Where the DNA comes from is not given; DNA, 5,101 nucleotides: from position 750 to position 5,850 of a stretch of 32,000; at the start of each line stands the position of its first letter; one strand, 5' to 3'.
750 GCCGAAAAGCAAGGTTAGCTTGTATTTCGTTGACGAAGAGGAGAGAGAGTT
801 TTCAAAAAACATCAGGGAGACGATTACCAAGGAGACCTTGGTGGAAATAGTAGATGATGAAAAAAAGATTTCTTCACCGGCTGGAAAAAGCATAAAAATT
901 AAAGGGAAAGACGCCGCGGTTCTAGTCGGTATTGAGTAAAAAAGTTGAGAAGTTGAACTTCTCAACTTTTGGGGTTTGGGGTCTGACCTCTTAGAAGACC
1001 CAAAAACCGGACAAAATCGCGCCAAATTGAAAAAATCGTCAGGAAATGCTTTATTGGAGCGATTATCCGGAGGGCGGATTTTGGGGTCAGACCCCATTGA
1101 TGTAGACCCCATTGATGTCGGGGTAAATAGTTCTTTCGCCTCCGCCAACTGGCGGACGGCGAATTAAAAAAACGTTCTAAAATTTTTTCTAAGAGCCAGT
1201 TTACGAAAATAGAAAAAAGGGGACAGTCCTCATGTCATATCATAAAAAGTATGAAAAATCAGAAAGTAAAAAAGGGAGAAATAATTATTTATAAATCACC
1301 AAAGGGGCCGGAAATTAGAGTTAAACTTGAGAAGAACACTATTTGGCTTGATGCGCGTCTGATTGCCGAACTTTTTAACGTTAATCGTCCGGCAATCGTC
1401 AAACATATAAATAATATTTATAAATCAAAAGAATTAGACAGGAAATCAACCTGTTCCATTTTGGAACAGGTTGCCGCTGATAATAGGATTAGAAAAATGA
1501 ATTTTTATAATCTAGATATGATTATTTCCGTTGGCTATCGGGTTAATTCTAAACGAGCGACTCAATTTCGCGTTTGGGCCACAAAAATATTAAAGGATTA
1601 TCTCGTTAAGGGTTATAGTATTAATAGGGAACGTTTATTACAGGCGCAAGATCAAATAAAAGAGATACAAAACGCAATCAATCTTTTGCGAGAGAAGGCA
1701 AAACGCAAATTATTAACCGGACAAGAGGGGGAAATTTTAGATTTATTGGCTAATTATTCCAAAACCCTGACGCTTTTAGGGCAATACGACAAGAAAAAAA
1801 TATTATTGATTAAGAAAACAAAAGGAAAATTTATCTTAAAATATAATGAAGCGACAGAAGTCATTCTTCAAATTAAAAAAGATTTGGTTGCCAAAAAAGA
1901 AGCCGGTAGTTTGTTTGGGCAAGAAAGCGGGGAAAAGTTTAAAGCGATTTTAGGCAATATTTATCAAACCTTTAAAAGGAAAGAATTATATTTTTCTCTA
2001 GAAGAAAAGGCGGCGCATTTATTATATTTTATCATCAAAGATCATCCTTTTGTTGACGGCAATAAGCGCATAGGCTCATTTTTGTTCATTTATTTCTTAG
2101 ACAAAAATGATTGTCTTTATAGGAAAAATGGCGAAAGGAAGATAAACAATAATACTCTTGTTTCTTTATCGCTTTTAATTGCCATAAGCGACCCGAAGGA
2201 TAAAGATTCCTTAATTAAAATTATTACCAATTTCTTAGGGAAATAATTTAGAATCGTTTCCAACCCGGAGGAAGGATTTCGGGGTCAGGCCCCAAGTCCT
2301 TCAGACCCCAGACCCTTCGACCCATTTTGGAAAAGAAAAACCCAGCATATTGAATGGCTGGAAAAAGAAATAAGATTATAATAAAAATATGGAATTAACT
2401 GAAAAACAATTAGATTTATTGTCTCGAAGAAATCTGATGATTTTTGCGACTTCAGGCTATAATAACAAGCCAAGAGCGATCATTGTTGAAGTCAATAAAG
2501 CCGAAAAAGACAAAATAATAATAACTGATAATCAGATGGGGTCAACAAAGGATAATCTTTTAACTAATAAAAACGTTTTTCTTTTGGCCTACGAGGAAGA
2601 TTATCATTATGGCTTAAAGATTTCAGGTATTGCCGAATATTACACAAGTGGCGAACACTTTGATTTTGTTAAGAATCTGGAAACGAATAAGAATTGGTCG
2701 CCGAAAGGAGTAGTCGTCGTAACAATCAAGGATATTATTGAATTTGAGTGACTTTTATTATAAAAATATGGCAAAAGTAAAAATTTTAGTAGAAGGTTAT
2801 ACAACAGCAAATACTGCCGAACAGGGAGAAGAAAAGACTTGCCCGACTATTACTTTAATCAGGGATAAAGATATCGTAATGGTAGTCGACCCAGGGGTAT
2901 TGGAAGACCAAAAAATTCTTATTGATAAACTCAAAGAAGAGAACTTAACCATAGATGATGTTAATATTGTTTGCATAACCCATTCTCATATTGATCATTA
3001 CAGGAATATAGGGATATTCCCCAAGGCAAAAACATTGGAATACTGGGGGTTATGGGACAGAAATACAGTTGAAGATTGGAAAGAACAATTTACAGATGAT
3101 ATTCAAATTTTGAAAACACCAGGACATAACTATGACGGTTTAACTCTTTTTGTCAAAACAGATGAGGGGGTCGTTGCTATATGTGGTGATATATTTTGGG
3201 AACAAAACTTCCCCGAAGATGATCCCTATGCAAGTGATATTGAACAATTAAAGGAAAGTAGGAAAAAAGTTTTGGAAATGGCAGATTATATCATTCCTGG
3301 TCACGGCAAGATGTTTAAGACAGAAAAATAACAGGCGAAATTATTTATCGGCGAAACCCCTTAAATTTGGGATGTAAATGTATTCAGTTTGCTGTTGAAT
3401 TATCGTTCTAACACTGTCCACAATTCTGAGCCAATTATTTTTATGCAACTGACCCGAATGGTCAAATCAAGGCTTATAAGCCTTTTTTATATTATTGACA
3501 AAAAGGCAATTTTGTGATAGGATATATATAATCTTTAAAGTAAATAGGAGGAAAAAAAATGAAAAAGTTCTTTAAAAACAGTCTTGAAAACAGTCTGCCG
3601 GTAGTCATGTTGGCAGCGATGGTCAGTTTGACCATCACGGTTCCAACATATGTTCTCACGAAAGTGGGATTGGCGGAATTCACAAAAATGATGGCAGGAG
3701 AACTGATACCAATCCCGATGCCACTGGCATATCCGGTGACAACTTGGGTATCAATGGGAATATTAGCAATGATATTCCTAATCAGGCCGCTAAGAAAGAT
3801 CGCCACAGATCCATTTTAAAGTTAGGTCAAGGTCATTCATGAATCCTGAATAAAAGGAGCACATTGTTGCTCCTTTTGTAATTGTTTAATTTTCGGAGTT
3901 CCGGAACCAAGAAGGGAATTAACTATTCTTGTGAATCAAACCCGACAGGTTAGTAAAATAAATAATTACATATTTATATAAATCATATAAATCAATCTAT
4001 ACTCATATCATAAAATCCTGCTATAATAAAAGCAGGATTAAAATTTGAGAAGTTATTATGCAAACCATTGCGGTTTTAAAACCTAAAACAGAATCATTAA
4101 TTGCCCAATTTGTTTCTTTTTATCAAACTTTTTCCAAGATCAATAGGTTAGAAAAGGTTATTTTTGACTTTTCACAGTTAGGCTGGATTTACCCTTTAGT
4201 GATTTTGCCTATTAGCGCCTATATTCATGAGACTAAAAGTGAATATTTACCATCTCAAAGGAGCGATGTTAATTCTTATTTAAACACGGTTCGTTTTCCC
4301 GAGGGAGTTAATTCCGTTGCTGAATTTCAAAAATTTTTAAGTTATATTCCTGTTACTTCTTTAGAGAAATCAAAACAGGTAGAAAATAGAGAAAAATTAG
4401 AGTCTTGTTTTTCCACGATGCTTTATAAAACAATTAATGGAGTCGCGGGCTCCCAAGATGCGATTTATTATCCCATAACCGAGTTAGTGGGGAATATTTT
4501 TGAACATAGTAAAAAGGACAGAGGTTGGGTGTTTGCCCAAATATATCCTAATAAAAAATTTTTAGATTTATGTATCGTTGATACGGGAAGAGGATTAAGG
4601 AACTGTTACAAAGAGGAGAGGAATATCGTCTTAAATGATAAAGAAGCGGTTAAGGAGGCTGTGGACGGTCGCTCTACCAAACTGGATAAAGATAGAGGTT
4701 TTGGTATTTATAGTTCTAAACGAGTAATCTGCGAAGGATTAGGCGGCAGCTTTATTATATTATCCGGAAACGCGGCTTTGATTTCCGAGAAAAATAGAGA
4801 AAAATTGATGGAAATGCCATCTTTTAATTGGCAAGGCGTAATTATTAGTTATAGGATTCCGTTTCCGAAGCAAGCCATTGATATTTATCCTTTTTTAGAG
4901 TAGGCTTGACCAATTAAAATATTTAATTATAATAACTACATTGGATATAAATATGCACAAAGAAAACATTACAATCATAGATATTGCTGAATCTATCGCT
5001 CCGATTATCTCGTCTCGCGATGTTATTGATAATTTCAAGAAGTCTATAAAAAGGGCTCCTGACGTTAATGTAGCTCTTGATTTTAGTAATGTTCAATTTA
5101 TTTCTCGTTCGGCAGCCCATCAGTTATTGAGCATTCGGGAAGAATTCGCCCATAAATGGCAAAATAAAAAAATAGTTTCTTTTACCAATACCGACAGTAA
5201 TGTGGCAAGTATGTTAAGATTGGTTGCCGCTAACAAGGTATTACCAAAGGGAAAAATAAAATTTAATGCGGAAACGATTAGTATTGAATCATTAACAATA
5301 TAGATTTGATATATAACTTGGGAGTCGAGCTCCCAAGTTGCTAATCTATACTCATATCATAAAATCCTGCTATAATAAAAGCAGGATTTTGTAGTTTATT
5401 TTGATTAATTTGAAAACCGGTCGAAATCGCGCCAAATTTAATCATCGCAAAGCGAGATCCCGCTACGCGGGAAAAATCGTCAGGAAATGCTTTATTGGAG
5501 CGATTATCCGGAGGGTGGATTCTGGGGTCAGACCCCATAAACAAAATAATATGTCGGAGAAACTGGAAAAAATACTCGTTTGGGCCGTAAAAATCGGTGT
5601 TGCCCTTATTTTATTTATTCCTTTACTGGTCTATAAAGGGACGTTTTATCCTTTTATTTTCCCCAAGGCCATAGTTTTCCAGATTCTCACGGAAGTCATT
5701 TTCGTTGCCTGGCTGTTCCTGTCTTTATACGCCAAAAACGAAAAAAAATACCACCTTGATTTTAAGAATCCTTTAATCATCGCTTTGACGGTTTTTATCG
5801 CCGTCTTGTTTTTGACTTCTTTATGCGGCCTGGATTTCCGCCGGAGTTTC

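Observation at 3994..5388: Two-gene GHKL-ATPase + STAS-like cassette bounded by a perfect 46-bp direct repeat, with no sigma factor or other output partner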

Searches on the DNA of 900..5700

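Call 95: search_rna_families(source=window, start=900, end=5700, threshold=evalue, max_evalue=1)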
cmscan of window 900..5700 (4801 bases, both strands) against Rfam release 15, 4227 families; matches with E-value up to 1: 1.
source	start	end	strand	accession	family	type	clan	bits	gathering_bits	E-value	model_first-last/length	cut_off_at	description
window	3849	3876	-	RF04344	Plastid-psbA-3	Cis-reg;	CL00153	23.5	48.4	0.58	1-57/57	no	Plastid-psbA-3 3UTR RNA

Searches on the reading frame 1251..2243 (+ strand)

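Call 4: search_protein_families(library=pfam, proteins=[window:1251-2243:+], max_evalue=1)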
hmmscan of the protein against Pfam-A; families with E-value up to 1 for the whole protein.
window:1251-2243:+ (331 aa): 8 families
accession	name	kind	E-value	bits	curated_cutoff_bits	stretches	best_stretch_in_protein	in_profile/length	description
PF13310.11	Virulence_RhuM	-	8.6e-24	84.6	33.7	1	67-148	2-89/252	Virulence protein RhuM family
PF02661.23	Fic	-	1e-12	49.1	24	1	203-283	5-93/93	Fic/DOC family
PF02498.22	Bro-N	-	0.0015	19.5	25.6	1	21-113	1-93/96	BRO family, N-terminal domain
PF24354.1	NDNF_N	-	0.017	15.2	25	1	49-115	64-130/133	Neuron-derived neurotrophic factor, N-terminal domain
PF13426.13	PAS_9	-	0.039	14.7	27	1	186-279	5-96/103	PAS domain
PF09669.15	Phage_pRha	-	0.072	14.1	29.9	1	35-107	3-79/91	Phage regulatory protein Rha (Phage_pRha)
PF12097.14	DUF3573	-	0.074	12.3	26.6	1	114-151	30-67/383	Protein of unknown function (DUF3573)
PF02413.22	Caudo_TAP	-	0.14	12.7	22.1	1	95-174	35-114/131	Caudovirales tail fibre assembly protein, lambda gpK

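Call 5: search_protein_families(library=padloc, proteins=[window:1251-2243:+], max_evalue=1)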
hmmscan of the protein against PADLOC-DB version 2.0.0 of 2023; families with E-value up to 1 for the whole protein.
window:1251-2243:+ (331 aa): 39 families (the best 25 are shown)
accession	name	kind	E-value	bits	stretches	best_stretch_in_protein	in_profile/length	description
PDLC04965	PDC-S23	-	5.1e-117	388.9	1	8-329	4-323/327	-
PDLC04963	PDC-S23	-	3.6e-111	369.6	1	10-329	3-307/312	-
PDLC04964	PDC-S23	-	1.5e-107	357.7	1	9-329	4-327/331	-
PDLC04854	PDC-S05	-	9.8e-64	212.9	1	8-210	3-207/212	-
PDLC04848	PDC-S05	-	1.4e-61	206.6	2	11-221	5-216/291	-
PDLC04872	PDC-S05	-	1.3e-50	169.2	1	8-148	4-145/152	-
PDLC04879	PDC-S05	-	3.5e-49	165.8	1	7-149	3-146/285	-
PDLC04858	PDC-S05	-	5.4e-49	163.5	1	8-134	4-131/138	-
PDLC04876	PDC-S05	-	3.2e-48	161.8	1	1-151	1-158/174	-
PDLC04853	PDC-S05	-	3.1e-47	159.4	1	7-151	4-154/336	-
PDLC04851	PDC-S05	-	5.1e-47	158.6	1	1-151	1-160/342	-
PDLC04870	PDC-S05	-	4.9e-46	154.8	1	1-133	1-134/214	-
PDLC04852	PDC-S05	-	1.1e-45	154.1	1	3-155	5-164/346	-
PDLC04868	PDC-S05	-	3.4e-43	146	1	7-137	4-138/335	-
PDLC04843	PDC-S05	-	2.9e-42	143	1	7-143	4-143/330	-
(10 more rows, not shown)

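Call 6: search_protein_families(library=ncbifam, proteins=[window:1251-2243:+], max_evalue=1)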
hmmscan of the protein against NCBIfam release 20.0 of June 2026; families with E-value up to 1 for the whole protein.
window:1251-2243:+ (331 aa): 3 families
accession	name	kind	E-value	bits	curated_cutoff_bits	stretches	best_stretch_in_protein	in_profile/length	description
TIGR01550.1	DOC_P1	subfamily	3.6e-10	40.1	38.65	1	203-295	5-96/122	type II toxin-antitoxin system death-on-curing family toxin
TIGR01893.1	aa-his-dipept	subfamily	0.015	14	343.75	1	156-220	20-81/478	beta-Ala-His dipeptidase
NF033542.1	transpos_IS110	equivalog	0.085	12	140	1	33-155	96-222/343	IS110 family RNA-guided transposase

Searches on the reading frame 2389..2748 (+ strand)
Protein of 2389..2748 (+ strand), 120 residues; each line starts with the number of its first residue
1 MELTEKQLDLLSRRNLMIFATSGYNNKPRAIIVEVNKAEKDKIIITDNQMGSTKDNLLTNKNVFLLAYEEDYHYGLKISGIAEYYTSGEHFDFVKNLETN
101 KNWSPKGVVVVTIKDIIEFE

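Call 98: search_protein_families(library=pfam, proteins=[window:2389-2748:+], max_evalue=0.001)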
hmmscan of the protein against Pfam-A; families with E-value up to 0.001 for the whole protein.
window:2389-2748:+ (120 aa): 1 family
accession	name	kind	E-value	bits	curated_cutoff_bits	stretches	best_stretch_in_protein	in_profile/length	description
PF01243.27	PNPOx_N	-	1.6e-09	38.6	28.1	1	3-115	1-115/120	Pyridoxamine 5'-phosphate oxidase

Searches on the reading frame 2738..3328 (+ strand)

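Call 98: search_protein_families(library=pfam, proteins=[window:2738-3328:+], max_evalue=0.001)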
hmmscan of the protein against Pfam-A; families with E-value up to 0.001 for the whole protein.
window:2738-3328:+ (197 aa): 2 families
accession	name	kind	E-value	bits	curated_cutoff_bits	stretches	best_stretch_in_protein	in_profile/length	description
PF00753.33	Lactamase_B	-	2.1e-15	57.6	22.7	1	38-98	8-67/196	Metallo-beta-lactamase superfamily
PF13483.12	Lactamase_B_3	-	0.00025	21.5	24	1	40-109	11-71/160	Beta-lactamase superfamily domain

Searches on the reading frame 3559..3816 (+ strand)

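Call 4: search_protein_families(library=pfam, proteins=[window:3559-3816:+], max_evalue=1)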
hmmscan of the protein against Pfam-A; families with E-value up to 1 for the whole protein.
window:3559-3816:+ (86 aa): 1 family
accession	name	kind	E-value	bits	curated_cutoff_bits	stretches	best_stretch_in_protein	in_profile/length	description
PF24090.1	DUF7375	-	0.06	14.1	27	1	2-45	13-56/118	Family of unknown function (DUF7375)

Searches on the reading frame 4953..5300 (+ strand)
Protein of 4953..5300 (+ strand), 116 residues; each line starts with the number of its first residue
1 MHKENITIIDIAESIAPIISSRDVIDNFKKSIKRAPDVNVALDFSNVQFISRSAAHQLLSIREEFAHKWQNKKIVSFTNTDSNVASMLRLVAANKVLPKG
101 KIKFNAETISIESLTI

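Call 4: search_protein_families(library=pfam, proteins=[window:4953-5300:+], max_evalue=1)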
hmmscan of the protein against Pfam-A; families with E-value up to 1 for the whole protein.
window:4953-5300:+ (116 aa): 1 family
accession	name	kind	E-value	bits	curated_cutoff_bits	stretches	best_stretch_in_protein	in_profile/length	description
PF01740.26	STAS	-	0.00011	22.3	22.6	1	5-89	9-89/106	STAS domain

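Call 5: search_protein_families(library=padloc, proteins=[window:4953-5300:+], max_evalue=1)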
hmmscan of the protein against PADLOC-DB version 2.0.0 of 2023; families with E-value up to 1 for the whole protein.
window:4953-5300:+ (116 aa): 1 family
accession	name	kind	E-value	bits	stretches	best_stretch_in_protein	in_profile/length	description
PDLC02614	DrmC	-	0.012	13.5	1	16-67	41-90/153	DrmC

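Call 6: search_protein_families(library=ncbifam, proteins=[window:4953-5300:+], max_evalue=1)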
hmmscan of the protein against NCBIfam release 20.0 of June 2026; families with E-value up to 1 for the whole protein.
window:4953-5300:+ (116 aa): 0 families

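Call 8: find_homologous_proteins(query=window:4953-5300:+)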
Query window:4953-5300:+ (116 aa): 32 proteins with E <= 0.001 among 39 candidates.
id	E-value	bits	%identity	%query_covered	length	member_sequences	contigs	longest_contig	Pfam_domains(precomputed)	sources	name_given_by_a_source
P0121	3.7e-65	234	100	100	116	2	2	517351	-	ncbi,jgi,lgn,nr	ncbi:MAG: STAS domain-containing protein [Patescibacteria group bacterium]|jgi:anti-anti-sigma regul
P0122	9.4e-45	169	74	98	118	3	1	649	-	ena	-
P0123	1.9e-38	149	64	98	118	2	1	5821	-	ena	-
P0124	4.0e-35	138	60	98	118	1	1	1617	-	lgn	-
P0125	4.9e-30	122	56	98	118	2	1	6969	-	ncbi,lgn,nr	ncbi:hypothetical protein KKG58_02600 [Patescibacteria group bacterium]|nr:hypothetical protein [Pat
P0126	1.8e-24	104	54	91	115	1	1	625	PF01740.27,PF13466.13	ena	-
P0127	1.2e-23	101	51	96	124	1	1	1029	PF01740.27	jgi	-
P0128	1.2e-23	101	51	96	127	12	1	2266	PF01740.27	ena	-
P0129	1.3e-23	101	51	96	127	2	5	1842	PF01740.27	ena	-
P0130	1.6e-23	101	48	99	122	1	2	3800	PF01740.27,PF13466.13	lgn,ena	-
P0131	1.7e-23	101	53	98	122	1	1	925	-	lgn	-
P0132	1.8e-23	100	49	100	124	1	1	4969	-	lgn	-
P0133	2.8e-23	100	50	98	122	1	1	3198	PF01740.27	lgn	-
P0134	4.1e-23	99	49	99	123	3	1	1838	-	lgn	-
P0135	6.3e-23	99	50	96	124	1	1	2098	PF01740.27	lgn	-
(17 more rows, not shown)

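Call 10: find_encoding_contigs(protein=P0121, flank=8000, max_places=4)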
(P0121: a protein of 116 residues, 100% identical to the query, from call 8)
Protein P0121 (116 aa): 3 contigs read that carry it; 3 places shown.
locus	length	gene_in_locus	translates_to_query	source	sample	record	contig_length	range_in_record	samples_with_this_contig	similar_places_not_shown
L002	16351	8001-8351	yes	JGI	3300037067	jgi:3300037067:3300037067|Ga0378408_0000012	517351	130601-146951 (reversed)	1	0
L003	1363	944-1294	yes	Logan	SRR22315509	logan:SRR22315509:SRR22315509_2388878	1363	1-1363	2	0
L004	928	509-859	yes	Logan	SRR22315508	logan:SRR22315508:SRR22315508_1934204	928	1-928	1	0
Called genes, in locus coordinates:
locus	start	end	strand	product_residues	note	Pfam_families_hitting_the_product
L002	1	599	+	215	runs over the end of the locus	PF00702:Hydrolase, PF13419:HAD_2, PF13242:Hydrolase_like (weak)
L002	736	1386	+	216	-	-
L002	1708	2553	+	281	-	-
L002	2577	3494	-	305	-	PF13518:HTH_28, PF13565:HTH_32 (weak), PF13276:HTH_21 (weak), PF00665:rve, PF13683:rve_3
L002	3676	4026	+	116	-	-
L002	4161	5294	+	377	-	PF13310:Virulence_RhuM, PF02661:Fic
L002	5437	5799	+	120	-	PF01243:PNPOx_N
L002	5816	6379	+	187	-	PF00753:Lactamase_B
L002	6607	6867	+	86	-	-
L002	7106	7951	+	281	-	-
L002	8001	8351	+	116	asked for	-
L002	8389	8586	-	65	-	-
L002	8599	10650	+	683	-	PF04932:Wzy_C, PF07719:TPR_2 (faint), PF13428:TPR_14 (faint), PF14559:TPR_19 (weak)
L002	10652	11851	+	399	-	PF00162:PGK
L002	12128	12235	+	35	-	-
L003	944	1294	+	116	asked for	-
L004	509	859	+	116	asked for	-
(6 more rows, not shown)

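Call 22: search_solved_structures(query=A2, max_evalue=1, show_alignments=2)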
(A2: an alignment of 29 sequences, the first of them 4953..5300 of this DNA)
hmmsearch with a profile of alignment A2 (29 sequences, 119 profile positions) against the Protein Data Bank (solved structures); distinct sequences matched with E-value up to 1: 3.
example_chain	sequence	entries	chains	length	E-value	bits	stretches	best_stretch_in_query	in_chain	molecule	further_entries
2zvr_A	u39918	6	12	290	0.041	17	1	58-116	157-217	Uncharacterized protein TM_0416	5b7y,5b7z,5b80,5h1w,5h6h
8jiv_CH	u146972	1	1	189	0.34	14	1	34-68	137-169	Ribosomal protein L6 alpha-beta domain-containing protein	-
8ip8_FA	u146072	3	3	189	0.36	14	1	34-68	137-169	60S ribosomal protein uL6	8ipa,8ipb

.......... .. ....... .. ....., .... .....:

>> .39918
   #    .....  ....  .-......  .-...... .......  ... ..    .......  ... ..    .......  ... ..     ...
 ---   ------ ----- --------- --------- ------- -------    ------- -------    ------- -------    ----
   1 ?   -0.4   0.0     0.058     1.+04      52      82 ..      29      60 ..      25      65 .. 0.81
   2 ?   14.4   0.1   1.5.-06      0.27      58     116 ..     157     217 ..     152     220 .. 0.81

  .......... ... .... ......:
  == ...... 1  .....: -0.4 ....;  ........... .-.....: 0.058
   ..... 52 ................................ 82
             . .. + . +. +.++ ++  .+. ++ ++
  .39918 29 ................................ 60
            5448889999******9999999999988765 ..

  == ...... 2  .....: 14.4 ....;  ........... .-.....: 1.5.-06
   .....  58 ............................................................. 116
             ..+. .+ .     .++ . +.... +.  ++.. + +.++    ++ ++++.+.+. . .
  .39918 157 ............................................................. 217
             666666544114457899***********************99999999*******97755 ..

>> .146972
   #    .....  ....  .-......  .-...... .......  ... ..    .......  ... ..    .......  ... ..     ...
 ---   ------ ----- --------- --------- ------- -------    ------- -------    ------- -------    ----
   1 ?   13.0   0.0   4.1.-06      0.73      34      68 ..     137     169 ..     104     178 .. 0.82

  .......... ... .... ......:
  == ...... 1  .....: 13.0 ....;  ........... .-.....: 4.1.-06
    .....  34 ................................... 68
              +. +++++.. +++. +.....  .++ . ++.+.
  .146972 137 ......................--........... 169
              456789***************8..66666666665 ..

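Call 26: search_protein_families(library=pfam, alignment_id=A2, max_evalue=0.01)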
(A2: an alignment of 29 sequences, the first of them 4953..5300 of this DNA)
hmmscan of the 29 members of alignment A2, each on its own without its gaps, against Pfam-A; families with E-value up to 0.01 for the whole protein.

A. member 1, window:4953-5300:+ (116 aa): 1 family
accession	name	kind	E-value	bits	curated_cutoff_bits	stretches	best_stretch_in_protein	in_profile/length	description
PF01740.26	STAS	-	0.00011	22.3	22.6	1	5-89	9-89/106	STAS domain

B. families by the number of members that match (of 29 scanned): 5 families
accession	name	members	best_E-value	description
PF01740.26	STAS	26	1.3e-07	STAS domain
PF13466.11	STAS_2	11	2.7e-05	STAS domain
PF14213.11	DUF4325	6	1.2e-05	STAS-like domain of unknown function (DUF4325)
PF16299.10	DUF4941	1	0.0054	Domain of unknown function (DUF4941)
PF02794.22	HlyC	1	0.0093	RTX toxin acyltransferase family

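Call 29: predict_structure(alignment_id=A2)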
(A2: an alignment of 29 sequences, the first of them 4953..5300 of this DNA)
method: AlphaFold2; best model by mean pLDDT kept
length: 116 residues; sequences in the alignment: 29
mean_pLDDT: 83.1   pTM: 0.67
mean pLDDT of the five models: 83.1, 82.3, 81.7, 81.4, 74.1
residues with pLDDT >= 90: 45; 70-90: 53; 50-70: 16; < 50: 2
segments of 3 or more residues with pLDDT < 50: none
pLDDT, mean of each block of 10 residues (from residue 1): 76 86 73 89 93 90 85 90 93 71 72 76
secondary structure, 60 per line:
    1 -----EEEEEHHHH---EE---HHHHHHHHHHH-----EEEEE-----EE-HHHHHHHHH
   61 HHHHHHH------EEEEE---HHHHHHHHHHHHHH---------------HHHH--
elements in order: E6-10 H11-14 H23-33 E39-43 H52-67 E74-78 H82-95 H111-114

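Call 33: fold_search(model_id=the predicted structure, library=pdb)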
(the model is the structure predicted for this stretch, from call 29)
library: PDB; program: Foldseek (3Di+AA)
matches with E <= 10: 637; with E <= 0.001: 0
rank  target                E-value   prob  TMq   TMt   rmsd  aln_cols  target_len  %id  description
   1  8sgw_C                7.4e-03  1.00  0.58  0.13   3.4       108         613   19  Pendrin in complex with chloride (released 2024-02-07)
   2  3llo                  1.2e-02  1.00  0.46  0.41   5.7        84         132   20  Crystal structure of the STAS domain of motor protein prestin (anion transporter SLC26A5) (released 2010-05-26)
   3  7ch1_A                1.4e-02  0.99  0.43  0.08   6.9        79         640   14  The overall structure of SLC26A9 (released 2020-08-26)
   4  6jhk_B                1.5e-02  1.00  0.58  0.58   4.1        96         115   16  Crystal Structure of Bacillus subtilis RsbS (released 2019-09-11)
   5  5eus                  1.6e-02  1.00  0.47  0.43   5.1        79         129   18  Rat prestin STAS domain in complex with bromide (released 2015-12-16)
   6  7xul_A                1.7e-02  1.00  0.39  0.07   2.2        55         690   31  Human SLC26A3 in complex with Tenidap (released 2023-05-24)
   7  9ngz_A                1.7e-02  0.93  0.37  0.09   7.2        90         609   21  Cryo-EM structure of Serendipita indica sulfate transporter SiSulT in Apo state (released 2026-03-11)
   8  1vc1_A                2.4e-02  1.00  0.54  0.57   2.8        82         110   16  Crystal structure of the TM1442 protein from Thermotoga maritima, a homolog of the Bacillus subtilis general stress re (released 2004-09-28)
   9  7ch7_E                2.7e-02  0.97  0.46  0.53   5.1        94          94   13  Cryo-EM structure of E.coli MlaFEB (released 2021-05-19)
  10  3mgl_B                2.9e-02  1.00  0.56  0.52   4.0        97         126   11  Crystal structure of permease family protein from Vibrio cholerae (released 2010-04-21)
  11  5euz                  2.9e-02  0.99  0.45  0.40   5.8        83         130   19  Rat prestin STAS domain in complex with iodide (released 2015-12-16)
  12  5eux                  3.1e-02  0.99  0.46  0.42   5.5        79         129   18  Rat prestin STAS domain in complex with thiocyanate (released 2015-12-16)
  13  9nnc_B                3.1e-02  0.95  0.44  0.11   6.9       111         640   21  Cryo-EM structure of Serendipita indica sulfate transporter SiSulT in oxlate bound state (released 2026-03-11)
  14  7lhv_A                3.5e-02  1.00  0.56  0.13   4.5       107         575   16  Structure of Arabidopsis thaliana sulfate transporter AtSULTR4;1 (released 2021-08-11)
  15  7v73                  3.5e-02  0.99  0.43  0.09   7.4        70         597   23  Thermostabilized human prestin in complex with chloride (released 2022-08-31)
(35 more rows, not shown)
